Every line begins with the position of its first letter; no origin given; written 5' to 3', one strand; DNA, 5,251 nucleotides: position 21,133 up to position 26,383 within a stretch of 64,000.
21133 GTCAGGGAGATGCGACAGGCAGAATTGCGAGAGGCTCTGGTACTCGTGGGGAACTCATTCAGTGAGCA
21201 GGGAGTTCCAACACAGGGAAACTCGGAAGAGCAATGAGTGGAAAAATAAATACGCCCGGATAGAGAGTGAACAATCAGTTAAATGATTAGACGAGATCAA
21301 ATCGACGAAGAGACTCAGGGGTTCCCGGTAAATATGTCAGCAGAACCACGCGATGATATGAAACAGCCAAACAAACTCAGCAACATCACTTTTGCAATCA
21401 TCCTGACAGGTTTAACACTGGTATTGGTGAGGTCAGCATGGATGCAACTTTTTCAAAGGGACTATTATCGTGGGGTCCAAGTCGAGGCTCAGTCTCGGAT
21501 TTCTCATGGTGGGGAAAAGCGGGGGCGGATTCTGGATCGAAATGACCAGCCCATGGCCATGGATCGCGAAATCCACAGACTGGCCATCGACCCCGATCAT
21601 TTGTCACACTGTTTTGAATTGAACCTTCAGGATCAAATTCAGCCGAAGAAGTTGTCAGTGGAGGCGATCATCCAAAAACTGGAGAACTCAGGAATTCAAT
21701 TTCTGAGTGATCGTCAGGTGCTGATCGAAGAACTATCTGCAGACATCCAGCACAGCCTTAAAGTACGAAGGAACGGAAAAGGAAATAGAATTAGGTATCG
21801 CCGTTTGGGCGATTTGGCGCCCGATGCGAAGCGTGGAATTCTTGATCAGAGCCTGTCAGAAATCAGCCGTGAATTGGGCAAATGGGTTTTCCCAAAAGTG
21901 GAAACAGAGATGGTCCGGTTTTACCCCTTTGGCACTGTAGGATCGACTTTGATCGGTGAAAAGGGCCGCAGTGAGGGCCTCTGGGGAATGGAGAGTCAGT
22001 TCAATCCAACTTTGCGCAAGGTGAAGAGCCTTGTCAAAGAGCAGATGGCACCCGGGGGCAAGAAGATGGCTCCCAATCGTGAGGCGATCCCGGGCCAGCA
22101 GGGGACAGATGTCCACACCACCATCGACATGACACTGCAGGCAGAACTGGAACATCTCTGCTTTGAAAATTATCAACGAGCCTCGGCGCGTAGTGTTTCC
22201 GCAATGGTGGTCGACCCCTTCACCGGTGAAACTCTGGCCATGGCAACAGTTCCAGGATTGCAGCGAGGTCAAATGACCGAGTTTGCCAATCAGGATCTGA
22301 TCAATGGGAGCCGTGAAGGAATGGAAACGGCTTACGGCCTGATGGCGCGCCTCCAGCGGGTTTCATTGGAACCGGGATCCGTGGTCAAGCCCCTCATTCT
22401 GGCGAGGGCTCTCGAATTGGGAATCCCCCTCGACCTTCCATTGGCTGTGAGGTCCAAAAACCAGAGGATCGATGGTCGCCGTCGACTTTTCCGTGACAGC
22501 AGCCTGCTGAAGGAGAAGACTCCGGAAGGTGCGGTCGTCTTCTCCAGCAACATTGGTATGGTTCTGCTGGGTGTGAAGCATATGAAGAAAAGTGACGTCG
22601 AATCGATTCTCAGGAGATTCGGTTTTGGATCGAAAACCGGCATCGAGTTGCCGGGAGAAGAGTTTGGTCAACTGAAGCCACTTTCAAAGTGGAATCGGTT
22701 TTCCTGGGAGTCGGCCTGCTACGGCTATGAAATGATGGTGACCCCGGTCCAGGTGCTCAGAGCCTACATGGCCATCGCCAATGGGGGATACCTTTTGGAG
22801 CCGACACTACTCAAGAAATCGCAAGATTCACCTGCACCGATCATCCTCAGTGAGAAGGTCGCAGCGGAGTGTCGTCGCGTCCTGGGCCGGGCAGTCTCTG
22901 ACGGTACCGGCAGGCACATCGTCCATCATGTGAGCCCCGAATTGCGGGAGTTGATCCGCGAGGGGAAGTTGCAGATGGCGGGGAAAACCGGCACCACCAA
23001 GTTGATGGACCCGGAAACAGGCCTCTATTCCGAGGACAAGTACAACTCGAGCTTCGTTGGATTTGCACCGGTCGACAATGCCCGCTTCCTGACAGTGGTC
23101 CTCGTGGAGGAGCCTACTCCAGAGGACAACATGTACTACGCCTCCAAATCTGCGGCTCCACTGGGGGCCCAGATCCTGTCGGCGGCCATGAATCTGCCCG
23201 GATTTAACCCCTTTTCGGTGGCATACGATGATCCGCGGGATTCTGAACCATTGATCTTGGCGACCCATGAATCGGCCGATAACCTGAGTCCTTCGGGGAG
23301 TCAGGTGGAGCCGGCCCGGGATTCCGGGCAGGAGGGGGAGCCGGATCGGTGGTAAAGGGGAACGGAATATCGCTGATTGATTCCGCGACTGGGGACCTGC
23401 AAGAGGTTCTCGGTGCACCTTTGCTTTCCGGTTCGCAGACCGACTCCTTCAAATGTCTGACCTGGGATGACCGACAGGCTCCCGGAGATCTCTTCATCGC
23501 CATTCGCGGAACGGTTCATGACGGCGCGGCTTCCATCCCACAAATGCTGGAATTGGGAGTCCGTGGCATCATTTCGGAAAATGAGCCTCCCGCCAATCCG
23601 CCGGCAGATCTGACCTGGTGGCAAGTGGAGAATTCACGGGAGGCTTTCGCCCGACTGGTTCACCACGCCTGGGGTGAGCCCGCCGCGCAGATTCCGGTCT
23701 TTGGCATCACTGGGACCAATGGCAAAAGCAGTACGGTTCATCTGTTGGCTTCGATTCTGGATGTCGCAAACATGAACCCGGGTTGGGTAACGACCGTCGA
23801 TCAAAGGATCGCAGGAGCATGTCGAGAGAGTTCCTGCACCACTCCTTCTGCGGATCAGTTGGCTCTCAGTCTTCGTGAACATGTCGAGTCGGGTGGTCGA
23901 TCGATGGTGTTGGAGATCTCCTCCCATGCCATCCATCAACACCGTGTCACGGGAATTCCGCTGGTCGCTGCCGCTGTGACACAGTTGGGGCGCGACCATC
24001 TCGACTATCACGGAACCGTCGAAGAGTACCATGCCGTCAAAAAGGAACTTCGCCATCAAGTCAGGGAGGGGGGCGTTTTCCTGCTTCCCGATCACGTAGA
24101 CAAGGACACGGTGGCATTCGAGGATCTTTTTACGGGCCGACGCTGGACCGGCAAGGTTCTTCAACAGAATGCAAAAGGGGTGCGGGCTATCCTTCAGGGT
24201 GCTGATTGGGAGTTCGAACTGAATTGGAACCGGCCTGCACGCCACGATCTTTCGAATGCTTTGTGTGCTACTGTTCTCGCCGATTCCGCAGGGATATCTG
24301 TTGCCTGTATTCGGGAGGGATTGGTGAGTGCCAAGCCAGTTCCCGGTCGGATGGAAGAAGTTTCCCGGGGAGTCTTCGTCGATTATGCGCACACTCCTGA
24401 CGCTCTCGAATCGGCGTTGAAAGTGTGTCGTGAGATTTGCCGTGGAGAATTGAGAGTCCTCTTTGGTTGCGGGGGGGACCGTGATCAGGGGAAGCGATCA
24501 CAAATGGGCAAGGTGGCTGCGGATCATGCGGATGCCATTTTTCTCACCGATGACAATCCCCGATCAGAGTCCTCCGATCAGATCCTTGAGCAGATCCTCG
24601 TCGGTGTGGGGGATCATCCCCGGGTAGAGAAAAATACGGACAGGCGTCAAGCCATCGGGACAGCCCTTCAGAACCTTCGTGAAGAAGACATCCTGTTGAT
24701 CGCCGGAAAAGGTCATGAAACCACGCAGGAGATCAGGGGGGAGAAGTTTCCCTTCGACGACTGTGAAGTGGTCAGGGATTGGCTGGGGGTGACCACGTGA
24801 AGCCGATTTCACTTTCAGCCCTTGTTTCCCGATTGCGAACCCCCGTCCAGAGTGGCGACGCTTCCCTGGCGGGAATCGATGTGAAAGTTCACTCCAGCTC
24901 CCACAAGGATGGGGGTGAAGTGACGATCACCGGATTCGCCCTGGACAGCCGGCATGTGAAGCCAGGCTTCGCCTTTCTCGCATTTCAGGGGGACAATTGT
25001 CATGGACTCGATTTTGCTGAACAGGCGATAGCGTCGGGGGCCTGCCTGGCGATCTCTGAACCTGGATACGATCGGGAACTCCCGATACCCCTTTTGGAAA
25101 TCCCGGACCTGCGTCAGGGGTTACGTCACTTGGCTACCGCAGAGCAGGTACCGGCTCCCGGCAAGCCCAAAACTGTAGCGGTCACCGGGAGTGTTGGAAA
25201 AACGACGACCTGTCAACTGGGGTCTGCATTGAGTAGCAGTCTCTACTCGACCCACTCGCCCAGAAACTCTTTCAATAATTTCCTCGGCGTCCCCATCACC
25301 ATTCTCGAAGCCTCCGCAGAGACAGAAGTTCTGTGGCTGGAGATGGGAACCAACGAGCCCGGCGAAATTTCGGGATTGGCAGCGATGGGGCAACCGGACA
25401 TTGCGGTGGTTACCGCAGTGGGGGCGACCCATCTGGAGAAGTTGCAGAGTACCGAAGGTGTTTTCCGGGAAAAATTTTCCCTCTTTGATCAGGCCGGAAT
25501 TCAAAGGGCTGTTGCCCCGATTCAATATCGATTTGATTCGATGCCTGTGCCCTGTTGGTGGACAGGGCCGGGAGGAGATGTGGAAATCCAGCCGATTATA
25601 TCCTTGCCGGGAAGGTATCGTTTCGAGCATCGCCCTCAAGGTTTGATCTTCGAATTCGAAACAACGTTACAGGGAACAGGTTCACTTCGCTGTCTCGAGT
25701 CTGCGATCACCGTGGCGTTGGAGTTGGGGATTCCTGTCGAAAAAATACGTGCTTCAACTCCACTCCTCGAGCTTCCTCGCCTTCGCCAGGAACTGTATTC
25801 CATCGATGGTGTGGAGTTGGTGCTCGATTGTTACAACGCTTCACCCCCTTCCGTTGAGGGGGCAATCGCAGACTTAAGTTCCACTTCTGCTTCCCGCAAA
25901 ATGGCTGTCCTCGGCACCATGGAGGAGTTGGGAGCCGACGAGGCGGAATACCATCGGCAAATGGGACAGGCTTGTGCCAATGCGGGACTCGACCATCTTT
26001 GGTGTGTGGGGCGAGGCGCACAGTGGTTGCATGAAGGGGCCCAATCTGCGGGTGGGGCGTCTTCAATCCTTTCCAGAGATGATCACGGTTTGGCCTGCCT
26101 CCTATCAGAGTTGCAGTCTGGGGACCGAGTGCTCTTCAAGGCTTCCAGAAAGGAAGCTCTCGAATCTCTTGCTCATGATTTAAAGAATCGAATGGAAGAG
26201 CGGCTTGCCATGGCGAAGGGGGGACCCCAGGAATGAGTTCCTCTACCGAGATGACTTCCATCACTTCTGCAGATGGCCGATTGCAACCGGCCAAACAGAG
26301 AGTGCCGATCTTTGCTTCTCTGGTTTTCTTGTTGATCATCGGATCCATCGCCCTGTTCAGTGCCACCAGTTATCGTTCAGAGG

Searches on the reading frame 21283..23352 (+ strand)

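Call 6: search_protein_families(library=pfam, proteins=[window:21283-23352:+], max_evalue=0.1)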
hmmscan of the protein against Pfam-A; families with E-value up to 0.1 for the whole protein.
window:21283-23352:+ (690 aa): 2 families
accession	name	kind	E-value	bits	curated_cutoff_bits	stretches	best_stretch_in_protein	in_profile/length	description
PF00905.27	Transpeptidase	-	3.9e-47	161.3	22.1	1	306-632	2-298/299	Penicillin binding protein transpeptidase domain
PF03717.20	PBP_dimer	-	8e-06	26.8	24.4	1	79-228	5-124/180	Penicillin-binding Protein dimerisation domain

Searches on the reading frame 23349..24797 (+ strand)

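Call 6: search_protein_families(library=pfam, proteins=[window:23349-24797:+], max_evalue=0.1)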
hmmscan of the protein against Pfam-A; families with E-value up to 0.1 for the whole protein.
window:23349-24797:+ (483 aa): 3 families
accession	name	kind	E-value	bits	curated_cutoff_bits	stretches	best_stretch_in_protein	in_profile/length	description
PF08245.18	Mur_ligase_M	-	1.7e-29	103.7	24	1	120-310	1-199/200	Mur ligase middle domain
PF02875.26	Mur_ligase_C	-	2e-29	103.4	28.4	1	333-455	1-127/127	Mur ligase, glutamate ligase domain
PF01225.30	Mur_ligase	-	0.001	19.8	21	1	45-106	14-93/95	Mur ligase family, catalytic domain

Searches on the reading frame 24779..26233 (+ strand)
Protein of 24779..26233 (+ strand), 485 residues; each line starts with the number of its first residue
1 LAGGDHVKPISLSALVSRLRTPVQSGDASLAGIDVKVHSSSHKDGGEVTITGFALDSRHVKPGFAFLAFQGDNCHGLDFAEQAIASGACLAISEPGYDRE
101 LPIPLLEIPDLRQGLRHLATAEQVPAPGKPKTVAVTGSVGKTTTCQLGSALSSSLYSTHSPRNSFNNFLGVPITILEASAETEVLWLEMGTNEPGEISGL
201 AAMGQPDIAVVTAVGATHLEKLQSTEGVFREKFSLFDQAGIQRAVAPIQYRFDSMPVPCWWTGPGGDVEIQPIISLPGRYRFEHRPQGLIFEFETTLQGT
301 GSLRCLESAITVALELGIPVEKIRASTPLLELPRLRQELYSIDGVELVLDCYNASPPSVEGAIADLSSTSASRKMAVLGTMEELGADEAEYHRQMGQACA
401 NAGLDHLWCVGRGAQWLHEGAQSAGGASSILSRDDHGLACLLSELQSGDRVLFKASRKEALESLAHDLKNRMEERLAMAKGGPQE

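Call 6: search_protein_families(library=pfam, proteins=[window:24779-26233:+], max_evalue=0.1)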
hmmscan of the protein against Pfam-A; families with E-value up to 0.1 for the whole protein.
window:24779-26233:+ (485 aa): 3 families
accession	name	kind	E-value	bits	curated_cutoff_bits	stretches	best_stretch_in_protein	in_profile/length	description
PF08245.18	Mur_ligase_M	-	3.5e-19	70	24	1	135-244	1-119/200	Mur ligase middle domain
PF02875.26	Mur_ligase_C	-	7.1e-14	53.2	28.4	1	336-457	2-127/127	Mur ligase, glutamate ligase domain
PF01225.30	Mur_ligase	-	9e-07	29.6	21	1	50-94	2-51/95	Mur ligase family, catalytic domain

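Call 25: search_protein_families(library=ncbifam, proteins=[window:24779-26233:+], max_evalue=1)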
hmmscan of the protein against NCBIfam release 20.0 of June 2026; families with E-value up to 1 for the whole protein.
window:24779-26233:+ (485 aa): 18 families
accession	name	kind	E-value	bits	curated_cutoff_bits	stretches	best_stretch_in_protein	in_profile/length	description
TIGR01143.1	murF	subfamily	1.1e-78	265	288.6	1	55-467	1-417/418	UDP-N-acetylmuramoyl-tripeptide--D-alanyl-D-alanine ligase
NF008896.0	PRK11929.1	equivalog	5.9e-71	239.5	1023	2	47-240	524-714/965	bifunctional UDP-N-acetylmuramoyl-L-alanyl-D-glutamate--2,6-diaminopimelate ligase MurE/UDP-N-acetylmuramoyl-tripeptide--D-alanyl-D-alanine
NF010693.0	PRK14093.1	equivalog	9.1e-51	173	544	2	47-237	25-215/479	UDP-N-acetylmuramoylalanyl-D-glutamyl-2,6-diaminopimelate--D-alanyl-D-alanine ligase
NF008041.0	PRK10773.1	equivalog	1.1e-40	139.8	551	2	42-237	16-207/453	UDP-N-acetylmuramoyl-tripeptide--D-alanyl-D-alanine ligase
NF008897.0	PRK11930.1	equivalog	1.6e-34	119.1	804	1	40-474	14-459/822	bifunctional UDP-N-acetylmuramoyl-tripeptide:D-alanyl-D-alanine ligase/alanine racemase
NF001124.0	PRK00139.1-2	equivalog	2.7e-21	75.9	476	1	41-150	19-129/500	UDP-N-acetylmuramoyl-L-alanyl-D-glutamate--2,6-diaminopimelate ligase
TIGR01085.1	murE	subfamily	5.6e-20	71.7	257.3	1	48-151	2-106/472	UDP-N-acetylmuramyl-tripeptide synthetase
NF001126.0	PRK00139.1-4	equivalog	3e-13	49.2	373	1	41-147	14-121/486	UDP-N-acetylmuramoyl-L-alanyl-D-glutamate--2,6-diaminopimelate ligase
NF001123.0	PRK00139.1-1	equivalog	1.3e-12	47.2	586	1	46-155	16-132/493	UDP-N-acetylmuramoyl-L-alanyl-D-glutamate--2,6-diaminopimelate ligase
NF010628.0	PRK14022.1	equivalog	1.6e-07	30.5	536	1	41-155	26-136/483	UDP-N-acetylmuramoyl-L-alanyl-D-glutamate--L-lysine ligase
NF053645.1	pMurC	equivalog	1.8e-05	23.6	560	1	132-231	104-205/492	pseudomurein biosynthesis peptide ligase pMurC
TIGR01087.1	murD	equivalog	3.4e-05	23.1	211.95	1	129-365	103-337/441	UDP-N-acetylmuramoyl-L-alanine--D-glutamate ligase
NF033197.0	F430_CfbE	equivalog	0.00015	20.8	250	2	288-348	257-317/430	coenzyme F430 synthase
NF001129.0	PRK00139.2-3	equivalog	0.0027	16.3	762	1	43-154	34-142/517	UDP-N-acetylmuramoyl-L-alanyl-D-glutamate--2,6-diaminopimelate ligase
TIGR01082.1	murC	equivalog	0.0038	16.3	335.1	1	131-365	101-336/449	UDP-N-acetylmuramate--L-alanine ligase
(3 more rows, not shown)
